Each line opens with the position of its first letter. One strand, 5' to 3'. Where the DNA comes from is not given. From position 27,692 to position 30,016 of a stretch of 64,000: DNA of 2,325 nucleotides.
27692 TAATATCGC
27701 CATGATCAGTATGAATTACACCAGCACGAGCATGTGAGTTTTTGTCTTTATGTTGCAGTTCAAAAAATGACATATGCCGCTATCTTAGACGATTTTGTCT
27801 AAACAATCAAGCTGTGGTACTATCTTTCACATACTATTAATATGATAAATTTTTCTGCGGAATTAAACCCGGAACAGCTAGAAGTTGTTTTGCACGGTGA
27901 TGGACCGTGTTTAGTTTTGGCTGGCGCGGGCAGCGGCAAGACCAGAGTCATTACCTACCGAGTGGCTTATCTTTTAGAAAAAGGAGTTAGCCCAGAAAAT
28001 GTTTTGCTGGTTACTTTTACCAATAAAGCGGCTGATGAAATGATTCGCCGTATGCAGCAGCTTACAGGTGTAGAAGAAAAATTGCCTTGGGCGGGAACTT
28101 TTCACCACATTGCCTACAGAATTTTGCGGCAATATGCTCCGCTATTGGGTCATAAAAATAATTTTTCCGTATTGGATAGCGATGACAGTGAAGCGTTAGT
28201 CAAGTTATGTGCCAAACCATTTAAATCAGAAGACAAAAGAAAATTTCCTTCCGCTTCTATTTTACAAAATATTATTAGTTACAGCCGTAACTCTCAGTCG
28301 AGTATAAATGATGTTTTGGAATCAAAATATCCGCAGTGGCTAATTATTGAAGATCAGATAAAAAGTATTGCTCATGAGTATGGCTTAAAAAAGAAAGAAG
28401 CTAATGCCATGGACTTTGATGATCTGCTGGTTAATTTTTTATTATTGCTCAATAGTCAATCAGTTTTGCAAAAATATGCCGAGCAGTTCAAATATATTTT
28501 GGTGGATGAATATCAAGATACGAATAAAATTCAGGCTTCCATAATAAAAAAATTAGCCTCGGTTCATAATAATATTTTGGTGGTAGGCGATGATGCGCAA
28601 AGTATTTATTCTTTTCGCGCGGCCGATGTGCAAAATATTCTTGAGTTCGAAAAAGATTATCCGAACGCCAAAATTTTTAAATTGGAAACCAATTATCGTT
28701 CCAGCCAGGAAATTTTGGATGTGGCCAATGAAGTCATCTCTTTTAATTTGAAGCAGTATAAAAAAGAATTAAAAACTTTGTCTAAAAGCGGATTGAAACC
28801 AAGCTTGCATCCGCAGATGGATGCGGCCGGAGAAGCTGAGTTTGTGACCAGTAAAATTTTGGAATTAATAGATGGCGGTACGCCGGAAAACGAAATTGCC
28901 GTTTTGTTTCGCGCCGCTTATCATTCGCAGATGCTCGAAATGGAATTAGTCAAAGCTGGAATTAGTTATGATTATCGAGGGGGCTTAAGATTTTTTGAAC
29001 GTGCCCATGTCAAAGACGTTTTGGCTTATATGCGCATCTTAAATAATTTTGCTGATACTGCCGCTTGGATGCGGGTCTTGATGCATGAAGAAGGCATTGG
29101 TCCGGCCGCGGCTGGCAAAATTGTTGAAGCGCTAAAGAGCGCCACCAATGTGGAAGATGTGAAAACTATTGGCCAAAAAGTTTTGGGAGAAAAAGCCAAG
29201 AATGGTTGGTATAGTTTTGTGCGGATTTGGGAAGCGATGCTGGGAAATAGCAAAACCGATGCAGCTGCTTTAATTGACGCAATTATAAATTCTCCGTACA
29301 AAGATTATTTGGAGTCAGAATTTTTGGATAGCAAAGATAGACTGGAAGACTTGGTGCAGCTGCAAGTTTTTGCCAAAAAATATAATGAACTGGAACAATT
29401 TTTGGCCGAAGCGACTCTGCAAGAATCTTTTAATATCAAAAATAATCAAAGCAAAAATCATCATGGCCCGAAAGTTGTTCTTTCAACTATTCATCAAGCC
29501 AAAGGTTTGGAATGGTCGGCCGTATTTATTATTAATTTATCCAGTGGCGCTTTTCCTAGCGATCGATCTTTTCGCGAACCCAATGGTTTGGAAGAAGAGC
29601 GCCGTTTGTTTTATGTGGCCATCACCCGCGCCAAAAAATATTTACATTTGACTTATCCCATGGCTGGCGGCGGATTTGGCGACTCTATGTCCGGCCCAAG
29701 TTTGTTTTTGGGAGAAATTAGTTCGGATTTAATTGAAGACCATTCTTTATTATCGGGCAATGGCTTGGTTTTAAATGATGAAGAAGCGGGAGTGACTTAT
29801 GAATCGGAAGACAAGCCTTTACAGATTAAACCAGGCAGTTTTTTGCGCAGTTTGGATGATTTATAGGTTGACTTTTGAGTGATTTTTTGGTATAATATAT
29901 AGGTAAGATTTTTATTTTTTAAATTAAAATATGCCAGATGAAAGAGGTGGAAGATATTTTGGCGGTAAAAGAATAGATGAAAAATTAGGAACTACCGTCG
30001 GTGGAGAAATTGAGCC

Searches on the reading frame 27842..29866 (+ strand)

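Call 17: search_protein_families(library=pfam, proteins=[window:27842-29866:+], max_evalue=0.001)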
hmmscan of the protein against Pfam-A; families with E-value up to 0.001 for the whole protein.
window:27842-29866:+ (674 aa): 9 families
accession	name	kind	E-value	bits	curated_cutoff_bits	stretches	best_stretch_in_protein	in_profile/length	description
PF00580.27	UvrD-helicase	-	8.5e-83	278.6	23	1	8-274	1-271/271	UvrD/REP helicase N-terminal domain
PF13361.12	UvrD_C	-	5.4e-60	204.1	25.6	2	280-433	2-156/350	UvrD-like helicase C-terminal domain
PF13245.12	AAA_19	-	1.7e-23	83.8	25.1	1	20-259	11-134/134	AAA domain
PF13538.12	UvrD_C_2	-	1.3e-12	47.8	27.4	1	545-603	2-51/52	UvrD-like helicase C-terminal domain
PF01443.25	Viral_helicase1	-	3.1e-10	40.7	21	0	536-603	170-226/228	Viral superfamily 1 RNA helicase core domain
PF13604.12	AAA_30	-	5.3e-06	26.7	27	0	8-69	2-64/191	AAA domain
PF13086.12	AAA_11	-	1e-05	25.9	27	1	21-253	18-249/257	AAA domain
PF13087.12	AAA_12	-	1.7e-05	24.9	27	0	533-601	126-188/195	AAA domain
PF04851.21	ResIII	-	1.8e-05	25.1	22.5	0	20-79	23-81/164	Type III restriction enzyme, res subunit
